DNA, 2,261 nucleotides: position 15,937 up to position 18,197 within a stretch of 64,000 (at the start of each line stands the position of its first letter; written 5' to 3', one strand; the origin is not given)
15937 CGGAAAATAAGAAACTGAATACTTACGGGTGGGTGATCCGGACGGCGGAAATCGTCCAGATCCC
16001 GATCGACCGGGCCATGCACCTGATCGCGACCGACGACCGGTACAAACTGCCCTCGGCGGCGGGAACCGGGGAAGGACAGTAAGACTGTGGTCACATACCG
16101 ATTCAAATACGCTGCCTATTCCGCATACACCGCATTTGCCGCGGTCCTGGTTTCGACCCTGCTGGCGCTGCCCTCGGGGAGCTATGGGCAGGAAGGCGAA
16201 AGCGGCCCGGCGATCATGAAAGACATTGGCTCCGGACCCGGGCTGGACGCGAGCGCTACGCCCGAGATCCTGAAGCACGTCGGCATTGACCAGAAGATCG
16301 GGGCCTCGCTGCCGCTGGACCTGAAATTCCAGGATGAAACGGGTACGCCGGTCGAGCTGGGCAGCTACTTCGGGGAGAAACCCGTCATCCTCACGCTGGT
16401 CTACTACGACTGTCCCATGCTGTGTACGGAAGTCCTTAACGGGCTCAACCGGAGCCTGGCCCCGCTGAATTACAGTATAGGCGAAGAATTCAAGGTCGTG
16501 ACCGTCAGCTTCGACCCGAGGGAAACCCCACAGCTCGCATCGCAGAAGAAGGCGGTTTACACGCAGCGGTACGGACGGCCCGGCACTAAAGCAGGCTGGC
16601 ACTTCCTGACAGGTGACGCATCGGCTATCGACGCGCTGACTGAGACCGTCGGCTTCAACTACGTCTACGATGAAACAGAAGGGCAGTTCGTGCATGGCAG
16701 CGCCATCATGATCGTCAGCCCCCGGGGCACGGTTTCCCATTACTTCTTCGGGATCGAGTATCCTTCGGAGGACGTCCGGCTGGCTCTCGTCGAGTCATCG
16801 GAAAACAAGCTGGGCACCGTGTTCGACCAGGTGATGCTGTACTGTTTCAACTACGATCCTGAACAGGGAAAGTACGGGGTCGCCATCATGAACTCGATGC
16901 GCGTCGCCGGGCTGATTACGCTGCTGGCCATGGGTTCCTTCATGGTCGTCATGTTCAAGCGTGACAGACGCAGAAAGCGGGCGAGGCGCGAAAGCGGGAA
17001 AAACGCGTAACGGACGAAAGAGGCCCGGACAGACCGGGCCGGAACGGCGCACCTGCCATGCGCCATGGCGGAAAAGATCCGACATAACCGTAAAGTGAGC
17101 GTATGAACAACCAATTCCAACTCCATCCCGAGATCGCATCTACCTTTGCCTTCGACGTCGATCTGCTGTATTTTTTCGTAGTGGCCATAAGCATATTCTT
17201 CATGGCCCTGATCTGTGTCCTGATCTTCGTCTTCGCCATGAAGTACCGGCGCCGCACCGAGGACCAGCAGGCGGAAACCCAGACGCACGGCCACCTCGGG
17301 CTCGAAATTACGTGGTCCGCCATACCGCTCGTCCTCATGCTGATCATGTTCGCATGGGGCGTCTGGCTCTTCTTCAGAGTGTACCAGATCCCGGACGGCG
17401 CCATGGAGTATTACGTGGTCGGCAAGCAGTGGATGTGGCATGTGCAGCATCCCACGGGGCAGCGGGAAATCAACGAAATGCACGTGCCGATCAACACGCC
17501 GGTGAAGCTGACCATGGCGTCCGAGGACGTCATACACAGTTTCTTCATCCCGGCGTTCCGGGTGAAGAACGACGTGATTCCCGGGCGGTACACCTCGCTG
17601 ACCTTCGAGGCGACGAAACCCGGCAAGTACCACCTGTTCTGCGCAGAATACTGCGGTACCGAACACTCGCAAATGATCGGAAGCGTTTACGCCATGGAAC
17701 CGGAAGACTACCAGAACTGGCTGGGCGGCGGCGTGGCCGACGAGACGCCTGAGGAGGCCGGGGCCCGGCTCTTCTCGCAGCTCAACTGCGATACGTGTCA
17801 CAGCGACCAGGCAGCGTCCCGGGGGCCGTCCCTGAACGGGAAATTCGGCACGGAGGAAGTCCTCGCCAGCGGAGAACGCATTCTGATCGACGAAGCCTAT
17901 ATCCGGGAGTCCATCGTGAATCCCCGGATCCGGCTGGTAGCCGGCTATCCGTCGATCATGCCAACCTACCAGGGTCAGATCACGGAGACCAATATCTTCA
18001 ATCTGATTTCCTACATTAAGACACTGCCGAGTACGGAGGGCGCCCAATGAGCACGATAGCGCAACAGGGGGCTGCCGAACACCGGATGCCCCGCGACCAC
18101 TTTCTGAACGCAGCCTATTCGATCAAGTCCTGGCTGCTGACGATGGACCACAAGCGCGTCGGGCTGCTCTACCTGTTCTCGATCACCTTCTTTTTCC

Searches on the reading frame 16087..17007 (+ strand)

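Call 52: search_protein_families(library=pfam, proteins=[window:16087-17007:+], max_evalue=0.001)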
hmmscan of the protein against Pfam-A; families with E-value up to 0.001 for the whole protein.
window:16087-17007:+ (307 aa): 1 family
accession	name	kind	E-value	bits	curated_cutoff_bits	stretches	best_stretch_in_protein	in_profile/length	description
PF02630.20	SCO1-SenC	-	2.9e-07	31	22.8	1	81-215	6-133/134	SCO1/SenC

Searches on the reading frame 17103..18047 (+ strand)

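Call 52: search_protein_families(library=pfam, proteins=[window:17103-18047:+], max_evalue=0.001)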
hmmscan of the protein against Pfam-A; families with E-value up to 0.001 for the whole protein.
window:17103-18047:+ (315 aa): 5 families
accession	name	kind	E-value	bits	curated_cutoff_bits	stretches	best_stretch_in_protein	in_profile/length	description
PF00116.26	COX2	-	2.7e-18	66.4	22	1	124-192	46-114/120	Cytochrome C oxidase subunit II, periplasmic domain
PF13473.12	Cupredoxin_1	-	2.9e-07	30.9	27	1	119-181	30-93/104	Cupredoxin-like domain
PF02790.20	COX2_TM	-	1e-06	29.2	22.8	1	12-81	12-81/88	Cytochrome C oxidase subunit II, transmembrane domain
PF00034.26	Cytochrom_C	-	2.9e-06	28.9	21.3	1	218-308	2-89/90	Cytochrome c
PF13442.11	Cytochrome_CBB3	-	2.5e-05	25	27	1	218-305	4-68/68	Cytochrome C oxidase, cbb3-type, subunit III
